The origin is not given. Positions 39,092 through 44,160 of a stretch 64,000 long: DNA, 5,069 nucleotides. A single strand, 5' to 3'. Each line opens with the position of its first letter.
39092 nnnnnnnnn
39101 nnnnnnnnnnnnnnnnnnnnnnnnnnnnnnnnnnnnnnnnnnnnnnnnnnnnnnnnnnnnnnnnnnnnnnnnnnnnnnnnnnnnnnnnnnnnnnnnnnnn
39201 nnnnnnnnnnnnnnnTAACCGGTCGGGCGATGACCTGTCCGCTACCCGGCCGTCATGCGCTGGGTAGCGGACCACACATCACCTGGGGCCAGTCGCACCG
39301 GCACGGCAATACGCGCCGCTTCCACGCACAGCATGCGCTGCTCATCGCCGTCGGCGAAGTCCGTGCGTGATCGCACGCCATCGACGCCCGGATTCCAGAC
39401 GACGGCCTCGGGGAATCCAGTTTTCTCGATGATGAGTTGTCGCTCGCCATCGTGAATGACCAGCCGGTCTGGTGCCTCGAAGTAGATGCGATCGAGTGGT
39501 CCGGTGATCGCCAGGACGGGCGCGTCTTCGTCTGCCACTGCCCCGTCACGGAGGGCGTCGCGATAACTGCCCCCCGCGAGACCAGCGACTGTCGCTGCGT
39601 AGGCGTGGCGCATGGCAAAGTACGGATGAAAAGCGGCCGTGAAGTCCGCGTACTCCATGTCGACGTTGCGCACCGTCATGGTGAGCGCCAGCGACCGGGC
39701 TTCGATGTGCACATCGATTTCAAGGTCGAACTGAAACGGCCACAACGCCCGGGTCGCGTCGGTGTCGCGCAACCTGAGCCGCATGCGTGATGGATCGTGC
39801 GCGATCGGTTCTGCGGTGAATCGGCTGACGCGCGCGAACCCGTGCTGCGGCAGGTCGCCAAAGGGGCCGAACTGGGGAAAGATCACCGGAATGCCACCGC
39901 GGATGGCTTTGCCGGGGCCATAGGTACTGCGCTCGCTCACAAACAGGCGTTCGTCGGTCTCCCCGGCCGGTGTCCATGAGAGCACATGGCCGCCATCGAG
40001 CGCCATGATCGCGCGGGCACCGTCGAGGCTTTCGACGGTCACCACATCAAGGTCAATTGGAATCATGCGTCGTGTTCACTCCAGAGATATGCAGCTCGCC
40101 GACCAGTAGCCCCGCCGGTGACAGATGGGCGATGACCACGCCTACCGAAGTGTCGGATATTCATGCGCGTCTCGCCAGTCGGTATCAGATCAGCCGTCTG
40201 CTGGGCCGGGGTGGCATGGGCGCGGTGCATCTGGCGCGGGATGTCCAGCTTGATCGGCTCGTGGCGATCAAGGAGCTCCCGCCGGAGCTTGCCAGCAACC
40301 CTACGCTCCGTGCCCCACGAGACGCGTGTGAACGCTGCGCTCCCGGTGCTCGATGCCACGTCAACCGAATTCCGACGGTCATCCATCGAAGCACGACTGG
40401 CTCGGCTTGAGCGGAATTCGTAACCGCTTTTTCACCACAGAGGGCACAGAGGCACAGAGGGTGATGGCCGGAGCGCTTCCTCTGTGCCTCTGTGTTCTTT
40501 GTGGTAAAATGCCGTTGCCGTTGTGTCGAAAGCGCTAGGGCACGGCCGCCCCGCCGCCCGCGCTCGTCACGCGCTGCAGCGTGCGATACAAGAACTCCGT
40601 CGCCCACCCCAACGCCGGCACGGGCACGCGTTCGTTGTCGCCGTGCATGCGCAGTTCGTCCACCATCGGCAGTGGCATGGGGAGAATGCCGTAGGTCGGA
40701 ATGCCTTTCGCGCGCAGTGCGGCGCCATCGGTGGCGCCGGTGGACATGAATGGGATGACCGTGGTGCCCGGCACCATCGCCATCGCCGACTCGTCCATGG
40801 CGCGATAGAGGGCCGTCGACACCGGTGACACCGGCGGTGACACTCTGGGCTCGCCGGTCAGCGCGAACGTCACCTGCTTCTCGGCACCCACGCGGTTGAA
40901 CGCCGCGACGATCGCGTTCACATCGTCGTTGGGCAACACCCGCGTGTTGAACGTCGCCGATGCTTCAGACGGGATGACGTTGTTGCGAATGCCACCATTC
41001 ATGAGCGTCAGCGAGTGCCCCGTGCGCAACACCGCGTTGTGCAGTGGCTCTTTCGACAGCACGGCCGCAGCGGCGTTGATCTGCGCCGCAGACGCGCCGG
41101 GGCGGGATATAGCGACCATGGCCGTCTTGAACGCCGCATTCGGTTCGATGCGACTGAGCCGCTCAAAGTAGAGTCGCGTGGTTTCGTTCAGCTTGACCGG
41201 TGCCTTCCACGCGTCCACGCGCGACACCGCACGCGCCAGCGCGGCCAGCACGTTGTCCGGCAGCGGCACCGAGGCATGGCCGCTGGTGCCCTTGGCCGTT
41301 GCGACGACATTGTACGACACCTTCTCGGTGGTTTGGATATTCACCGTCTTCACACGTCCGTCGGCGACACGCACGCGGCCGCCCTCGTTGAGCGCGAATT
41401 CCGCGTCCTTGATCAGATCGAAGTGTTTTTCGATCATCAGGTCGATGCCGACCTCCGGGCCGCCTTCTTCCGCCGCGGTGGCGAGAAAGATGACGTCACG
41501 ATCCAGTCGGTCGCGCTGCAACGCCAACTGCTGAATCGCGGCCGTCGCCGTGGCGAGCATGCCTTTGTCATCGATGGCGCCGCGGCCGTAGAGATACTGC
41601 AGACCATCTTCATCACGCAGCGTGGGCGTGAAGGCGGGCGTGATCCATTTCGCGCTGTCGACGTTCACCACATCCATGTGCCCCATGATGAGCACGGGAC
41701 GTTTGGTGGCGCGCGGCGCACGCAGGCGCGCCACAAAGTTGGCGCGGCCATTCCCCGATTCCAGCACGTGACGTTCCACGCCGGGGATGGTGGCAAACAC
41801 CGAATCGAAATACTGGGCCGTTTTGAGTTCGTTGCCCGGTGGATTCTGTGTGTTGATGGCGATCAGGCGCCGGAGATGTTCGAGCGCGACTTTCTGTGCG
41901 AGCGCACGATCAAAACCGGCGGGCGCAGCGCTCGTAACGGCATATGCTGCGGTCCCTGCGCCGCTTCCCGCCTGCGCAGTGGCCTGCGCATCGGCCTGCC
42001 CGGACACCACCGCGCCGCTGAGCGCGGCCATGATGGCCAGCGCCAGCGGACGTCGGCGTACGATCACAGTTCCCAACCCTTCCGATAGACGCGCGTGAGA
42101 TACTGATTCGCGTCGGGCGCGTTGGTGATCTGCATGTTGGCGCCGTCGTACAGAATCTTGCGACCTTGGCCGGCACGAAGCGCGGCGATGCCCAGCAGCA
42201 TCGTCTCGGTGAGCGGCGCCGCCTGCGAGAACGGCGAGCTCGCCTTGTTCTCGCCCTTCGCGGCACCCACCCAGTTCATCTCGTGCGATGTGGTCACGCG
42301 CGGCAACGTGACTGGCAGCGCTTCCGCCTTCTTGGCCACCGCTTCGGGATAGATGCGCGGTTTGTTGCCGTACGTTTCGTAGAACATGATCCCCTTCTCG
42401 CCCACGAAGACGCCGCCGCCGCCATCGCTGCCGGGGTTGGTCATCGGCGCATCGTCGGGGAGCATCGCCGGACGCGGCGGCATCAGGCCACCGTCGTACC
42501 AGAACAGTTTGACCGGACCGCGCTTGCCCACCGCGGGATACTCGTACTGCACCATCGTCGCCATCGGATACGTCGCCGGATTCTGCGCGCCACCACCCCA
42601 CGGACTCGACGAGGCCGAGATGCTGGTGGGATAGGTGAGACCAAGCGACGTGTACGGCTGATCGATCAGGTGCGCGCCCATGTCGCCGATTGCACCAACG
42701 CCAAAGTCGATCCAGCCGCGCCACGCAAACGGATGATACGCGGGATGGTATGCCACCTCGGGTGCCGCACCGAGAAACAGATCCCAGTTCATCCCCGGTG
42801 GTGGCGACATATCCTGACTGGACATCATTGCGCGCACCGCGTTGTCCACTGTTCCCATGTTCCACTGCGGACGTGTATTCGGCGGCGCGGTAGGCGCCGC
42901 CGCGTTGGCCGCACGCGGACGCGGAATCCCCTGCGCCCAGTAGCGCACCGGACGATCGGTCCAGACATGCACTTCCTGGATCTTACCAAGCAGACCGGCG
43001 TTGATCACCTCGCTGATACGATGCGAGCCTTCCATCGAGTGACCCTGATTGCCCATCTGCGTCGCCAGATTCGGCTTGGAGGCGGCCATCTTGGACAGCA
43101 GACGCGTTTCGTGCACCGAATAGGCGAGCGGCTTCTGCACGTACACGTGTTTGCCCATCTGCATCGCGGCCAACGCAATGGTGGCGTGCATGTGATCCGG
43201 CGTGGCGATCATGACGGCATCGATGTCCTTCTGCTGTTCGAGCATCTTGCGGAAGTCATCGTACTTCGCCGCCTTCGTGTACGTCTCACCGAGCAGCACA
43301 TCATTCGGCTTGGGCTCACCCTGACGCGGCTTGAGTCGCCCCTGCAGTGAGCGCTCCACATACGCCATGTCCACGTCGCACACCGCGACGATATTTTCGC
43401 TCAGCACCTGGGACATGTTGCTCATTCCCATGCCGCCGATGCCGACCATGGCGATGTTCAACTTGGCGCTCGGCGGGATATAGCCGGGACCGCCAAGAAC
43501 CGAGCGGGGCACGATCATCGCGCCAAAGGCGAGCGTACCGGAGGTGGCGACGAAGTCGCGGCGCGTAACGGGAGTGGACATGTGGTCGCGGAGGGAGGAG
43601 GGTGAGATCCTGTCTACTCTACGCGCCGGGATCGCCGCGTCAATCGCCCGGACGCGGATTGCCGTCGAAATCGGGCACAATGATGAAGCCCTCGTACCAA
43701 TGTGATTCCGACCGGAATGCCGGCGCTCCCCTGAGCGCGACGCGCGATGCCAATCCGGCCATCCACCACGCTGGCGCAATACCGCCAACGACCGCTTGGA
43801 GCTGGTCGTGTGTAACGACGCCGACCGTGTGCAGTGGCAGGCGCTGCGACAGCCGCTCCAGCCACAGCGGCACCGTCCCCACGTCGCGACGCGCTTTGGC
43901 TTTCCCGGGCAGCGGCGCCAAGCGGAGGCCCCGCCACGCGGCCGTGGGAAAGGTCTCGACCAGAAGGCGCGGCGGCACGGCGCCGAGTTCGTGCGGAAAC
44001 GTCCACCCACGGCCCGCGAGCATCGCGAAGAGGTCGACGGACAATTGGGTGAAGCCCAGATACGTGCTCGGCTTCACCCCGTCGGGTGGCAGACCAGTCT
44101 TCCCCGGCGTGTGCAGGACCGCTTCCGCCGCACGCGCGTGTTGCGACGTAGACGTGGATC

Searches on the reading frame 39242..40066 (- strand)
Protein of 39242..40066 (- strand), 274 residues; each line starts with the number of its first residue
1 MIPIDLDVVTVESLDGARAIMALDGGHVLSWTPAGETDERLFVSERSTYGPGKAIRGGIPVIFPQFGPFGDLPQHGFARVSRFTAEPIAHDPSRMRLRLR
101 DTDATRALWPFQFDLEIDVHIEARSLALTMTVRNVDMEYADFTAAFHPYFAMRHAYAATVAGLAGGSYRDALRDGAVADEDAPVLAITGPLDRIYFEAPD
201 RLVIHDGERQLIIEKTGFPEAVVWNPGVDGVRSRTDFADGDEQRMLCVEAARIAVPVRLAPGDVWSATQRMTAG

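Call 59: search_protein_families(library=pfam, proteins=[window:39242-40066:-], max_evalue=0.0001)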
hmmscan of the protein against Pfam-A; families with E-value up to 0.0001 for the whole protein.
window:39242-40066:- (274 aa): 1 family
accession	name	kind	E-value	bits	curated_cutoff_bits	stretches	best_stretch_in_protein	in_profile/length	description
PF01263.26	Aldose_epim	-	1.3e-35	123.6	27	1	8-271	2-298/299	Aldose 1-epimerase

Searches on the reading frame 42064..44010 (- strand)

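Call 59: search_protein_families(library=pfam, proteins=[window:42064-44010:-], max_evalue=0.0001)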
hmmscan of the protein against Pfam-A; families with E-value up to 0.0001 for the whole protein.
window:42064-44010:- (648 aa): 2 families
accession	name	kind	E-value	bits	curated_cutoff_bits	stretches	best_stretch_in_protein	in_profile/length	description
PF01408.29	GFO_IDH_MocA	-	2.1e-15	57.9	24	1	184-315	1-115/120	Oxidoreductase family, NAD-binding Rossmann fold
PF19051.5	GFO_IDH_MocA_C2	-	1.1e-08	35.3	23.3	1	401-451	46-96/254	Oxidoreductase family, C-terminal alpha/beta domain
